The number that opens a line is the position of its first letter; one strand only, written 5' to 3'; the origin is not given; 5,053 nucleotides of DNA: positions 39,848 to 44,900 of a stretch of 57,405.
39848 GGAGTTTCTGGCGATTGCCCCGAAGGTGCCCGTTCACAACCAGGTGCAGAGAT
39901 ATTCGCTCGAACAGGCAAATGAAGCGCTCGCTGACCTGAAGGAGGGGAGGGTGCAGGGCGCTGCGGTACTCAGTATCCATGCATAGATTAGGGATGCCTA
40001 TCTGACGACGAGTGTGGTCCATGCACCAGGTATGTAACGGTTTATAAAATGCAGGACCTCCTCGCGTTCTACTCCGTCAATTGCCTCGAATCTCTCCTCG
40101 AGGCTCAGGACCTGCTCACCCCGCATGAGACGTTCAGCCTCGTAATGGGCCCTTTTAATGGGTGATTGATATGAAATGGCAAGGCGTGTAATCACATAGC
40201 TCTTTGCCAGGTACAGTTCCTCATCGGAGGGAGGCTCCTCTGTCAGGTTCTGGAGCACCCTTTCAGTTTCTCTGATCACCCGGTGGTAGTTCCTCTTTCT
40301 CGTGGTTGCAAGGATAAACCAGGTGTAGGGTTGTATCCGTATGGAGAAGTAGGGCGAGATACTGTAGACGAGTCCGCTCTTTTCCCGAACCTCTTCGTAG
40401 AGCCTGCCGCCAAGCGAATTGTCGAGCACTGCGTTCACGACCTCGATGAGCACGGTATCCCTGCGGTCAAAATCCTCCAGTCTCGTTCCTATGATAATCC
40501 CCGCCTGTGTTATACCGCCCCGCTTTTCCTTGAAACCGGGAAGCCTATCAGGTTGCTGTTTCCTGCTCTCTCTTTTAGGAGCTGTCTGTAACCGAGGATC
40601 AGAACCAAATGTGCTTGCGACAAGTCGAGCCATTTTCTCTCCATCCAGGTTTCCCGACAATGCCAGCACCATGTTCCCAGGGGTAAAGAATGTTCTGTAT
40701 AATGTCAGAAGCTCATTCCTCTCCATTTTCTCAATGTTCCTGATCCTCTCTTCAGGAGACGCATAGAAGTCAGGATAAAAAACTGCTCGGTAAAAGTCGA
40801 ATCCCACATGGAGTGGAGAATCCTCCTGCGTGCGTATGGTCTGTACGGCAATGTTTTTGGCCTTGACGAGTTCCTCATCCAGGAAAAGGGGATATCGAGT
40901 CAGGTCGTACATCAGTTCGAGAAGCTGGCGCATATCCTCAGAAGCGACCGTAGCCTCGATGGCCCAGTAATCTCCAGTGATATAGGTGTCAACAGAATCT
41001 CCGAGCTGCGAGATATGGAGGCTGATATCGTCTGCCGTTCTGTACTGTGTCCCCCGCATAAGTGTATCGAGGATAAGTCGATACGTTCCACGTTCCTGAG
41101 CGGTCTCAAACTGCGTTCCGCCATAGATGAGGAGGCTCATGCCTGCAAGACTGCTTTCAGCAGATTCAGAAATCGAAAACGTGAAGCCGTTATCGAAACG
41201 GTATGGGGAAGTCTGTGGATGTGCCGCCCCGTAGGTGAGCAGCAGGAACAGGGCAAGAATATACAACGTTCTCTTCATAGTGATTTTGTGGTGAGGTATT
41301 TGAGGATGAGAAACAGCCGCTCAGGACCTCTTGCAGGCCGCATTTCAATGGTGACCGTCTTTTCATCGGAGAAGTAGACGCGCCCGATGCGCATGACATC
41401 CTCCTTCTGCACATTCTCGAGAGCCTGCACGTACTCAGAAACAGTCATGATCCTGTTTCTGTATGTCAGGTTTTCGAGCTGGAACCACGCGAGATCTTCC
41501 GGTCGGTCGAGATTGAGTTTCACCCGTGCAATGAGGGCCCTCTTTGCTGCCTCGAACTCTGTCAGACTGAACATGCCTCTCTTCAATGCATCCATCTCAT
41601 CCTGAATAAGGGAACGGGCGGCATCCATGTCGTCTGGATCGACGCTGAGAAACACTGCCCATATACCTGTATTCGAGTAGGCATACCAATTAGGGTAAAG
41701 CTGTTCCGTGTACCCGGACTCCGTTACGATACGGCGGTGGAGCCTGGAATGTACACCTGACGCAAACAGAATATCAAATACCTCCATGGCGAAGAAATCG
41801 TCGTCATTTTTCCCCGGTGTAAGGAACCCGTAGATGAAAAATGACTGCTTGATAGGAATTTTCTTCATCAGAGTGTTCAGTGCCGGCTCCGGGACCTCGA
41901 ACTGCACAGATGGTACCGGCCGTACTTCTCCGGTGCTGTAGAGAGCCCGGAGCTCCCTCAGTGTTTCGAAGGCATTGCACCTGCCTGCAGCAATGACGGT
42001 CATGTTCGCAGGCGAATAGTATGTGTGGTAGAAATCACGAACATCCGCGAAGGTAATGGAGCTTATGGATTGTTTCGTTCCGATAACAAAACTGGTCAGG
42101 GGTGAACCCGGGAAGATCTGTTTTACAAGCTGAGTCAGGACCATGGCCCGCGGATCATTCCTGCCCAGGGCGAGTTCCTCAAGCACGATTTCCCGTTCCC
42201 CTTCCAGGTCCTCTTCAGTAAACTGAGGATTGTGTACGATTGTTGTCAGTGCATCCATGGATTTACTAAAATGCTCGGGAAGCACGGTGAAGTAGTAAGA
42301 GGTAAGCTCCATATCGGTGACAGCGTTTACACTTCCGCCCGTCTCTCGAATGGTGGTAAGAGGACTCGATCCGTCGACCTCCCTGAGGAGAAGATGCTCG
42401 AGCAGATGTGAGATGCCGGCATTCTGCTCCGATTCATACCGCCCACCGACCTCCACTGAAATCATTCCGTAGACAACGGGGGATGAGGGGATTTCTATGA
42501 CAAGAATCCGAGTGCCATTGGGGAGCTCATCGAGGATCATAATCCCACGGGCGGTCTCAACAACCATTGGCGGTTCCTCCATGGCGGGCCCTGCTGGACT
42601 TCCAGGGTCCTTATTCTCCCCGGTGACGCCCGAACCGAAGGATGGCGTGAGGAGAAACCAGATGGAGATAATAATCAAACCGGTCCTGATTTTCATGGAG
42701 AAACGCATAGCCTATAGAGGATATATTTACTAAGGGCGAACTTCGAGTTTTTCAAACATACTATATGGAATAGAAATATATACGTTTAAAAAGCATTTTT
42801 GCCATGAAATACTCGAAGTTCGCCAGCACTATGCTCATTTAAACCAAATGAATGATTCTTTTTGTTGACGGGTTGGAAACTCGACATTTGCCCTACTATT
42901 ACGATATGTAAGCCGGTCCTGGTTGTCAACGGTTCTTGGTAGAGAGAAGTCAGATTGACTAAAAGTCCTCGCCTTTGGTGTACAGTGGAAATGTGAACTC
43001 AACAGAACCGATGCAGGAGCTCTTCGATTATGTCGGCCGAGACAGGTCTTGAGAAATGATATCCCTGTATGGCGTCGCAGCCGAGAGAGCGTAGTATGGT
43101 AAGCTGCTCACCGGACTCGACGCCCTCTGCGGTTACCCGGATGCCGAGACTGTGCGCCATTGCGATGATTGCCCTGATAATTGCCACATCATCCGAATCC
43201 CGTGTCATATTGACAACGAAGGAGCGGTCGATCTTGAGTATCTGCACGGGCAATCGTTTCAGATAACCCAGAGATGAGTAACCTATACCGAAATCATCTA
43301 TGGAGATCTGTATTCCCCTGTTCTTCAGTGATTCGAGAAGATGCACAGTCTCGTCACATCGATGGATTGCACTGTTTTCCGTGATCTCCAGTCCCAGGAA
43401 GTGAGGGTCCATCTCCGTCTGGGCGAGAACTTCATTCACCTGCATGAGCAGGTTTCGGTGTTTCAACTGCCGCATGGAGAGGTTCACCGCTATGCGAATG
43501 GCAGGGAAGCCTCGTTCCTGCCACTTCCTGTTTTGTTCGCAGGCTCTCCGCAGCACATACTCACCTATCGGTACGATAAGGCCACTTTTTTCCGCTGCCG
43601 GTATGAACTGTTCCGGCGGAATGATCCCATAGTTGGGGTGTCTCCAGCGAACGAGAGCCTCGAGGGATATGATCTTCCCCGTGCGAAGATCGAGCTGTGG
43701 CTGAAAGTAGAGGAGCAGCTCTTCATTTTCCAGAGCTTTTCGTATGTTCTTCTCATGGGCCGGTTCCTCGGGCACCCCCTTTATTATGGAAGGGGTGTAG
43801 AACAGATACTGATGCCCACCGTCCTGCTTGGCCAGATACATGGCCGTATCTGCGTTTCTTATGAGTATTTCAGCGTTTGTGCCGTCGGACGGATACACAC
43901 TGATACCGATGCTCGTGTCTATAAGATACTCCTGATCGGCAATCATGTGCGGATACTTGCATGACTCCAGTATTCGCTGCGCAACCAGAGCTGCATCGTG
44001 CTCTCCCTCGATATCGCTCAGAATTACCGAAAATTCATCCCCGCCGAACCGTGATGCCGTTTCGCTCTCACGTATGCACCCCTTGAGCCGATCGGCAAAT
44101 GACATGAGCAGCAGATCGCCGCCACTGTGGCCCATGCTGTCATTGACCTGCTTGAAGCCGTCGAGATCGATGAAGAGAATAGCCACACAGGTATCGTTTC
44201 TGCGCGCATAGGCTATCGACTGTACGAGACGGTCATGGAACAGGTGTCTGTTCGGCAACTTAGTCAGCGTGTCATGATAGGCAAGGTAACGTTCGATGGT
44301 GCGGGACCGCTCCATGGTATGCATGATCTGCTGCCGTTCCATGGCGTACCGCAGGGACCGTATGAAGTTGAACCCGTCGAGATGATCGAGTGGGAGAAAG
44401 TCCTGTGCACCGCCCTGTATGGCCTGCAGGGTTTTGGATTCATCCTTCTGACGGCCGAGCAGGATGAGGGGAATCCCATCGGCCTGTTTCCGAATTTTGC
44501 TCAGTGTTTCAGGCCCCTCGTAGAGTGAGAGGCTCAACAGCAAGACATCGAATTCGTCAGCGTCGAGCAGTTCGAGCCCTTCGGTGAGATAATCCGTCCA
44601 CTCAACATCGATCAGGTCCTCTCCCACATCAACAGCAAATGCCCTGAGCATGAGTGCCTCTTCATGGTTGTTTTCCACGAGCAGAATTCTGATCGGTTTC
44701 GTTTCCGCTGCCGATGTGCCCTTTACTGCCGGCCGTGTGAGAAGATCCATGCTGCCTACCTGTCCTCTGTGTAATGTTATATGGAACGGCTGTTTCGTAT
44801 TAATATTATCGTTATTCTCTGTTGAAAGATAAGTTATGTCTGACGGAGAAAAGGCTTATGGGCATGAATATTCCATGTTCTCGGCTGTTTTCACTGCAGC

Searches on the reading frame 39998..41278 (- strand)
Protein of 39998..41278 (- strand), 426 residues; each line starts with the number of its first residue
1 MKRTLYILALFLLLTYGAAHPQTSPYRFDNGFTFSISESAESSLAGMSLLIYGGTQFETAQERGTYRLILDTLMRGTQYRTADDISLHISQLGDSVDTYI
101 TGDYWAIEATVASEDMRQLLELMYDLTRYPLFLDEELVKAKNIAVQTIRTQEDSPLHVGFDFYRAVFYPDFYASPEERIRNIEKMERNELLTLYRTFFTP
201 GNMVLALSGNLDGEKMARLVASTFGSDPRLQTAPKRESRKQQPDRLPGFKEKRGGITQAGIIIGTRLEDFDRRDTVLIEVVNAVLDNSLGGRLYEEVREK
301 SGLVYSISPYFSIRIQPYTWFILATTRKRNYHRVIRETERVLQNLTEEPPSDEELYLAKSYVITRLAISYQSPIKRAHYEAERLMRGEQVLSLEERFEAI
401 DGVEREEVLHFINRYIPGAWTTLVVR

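Call 18: search_protein_families(library=pfam, proteins=[window:39998-41278:-], max_evalue=0.0001)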
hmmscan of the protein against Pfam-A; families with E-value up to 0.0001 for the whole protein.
window:39998-41278:- (426 aa): 2 families
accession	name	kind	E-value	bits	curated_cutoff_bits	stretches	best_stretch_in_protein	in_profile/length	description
PF05193.26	Peptidase_M16_C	-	4.4e-28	98.8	23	1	185-360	2-179/181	Peptidase M16 inactive domain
PF00675.25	Peptidase_M16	-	1.5e-09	38.3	22.3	1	39-158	6-126/149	Insulinase (Peptidase family M16)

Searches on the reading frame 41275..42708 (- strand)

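Call 18: search_protein_families(library=pfam, proteins=[window:41275-42708:-], max_evalue=0.0001)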
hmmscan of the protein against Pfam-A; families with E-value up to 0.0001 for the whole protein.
window:41275-42708:- (477 aa): 2 families
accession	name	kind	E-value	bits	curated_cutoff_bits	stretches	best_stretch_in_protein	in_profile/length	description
PF05193.26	Peptidase_M16_C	-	1.5e-29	103.6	23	1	217-392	1-181/181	Peptidase M16 inactive domain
PF00675.25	Peptidase_M16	-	9.1e-25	87.7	22.3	1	68-211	2-148/149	Insulinase (Peptidase family M16)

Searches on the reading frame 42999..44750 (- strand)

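Call 18: search_protein_families(library=pfam, proteins=[window:42999-44750:-], max_evalue=0.0001)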
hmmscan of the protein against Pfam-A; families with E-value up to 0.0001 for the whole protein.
window:42999-44750:- (583 aa): 3 families
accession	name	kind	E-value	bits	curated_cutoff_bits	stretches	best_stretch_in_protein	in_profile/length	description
PF00563.25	EAL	-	2.4e-80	269.7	31.3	1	334-569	2-236/236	EAL domain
PF00990.26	GGDEF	-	2.9e-47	160.8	23.8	1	157-313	1-160/161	Diguanylate cyclase, GGDEF domain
PF00072.30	Response_reg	-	1.1e-09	38.9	30.2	1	22-119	1-97/111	Response regulator receiver domain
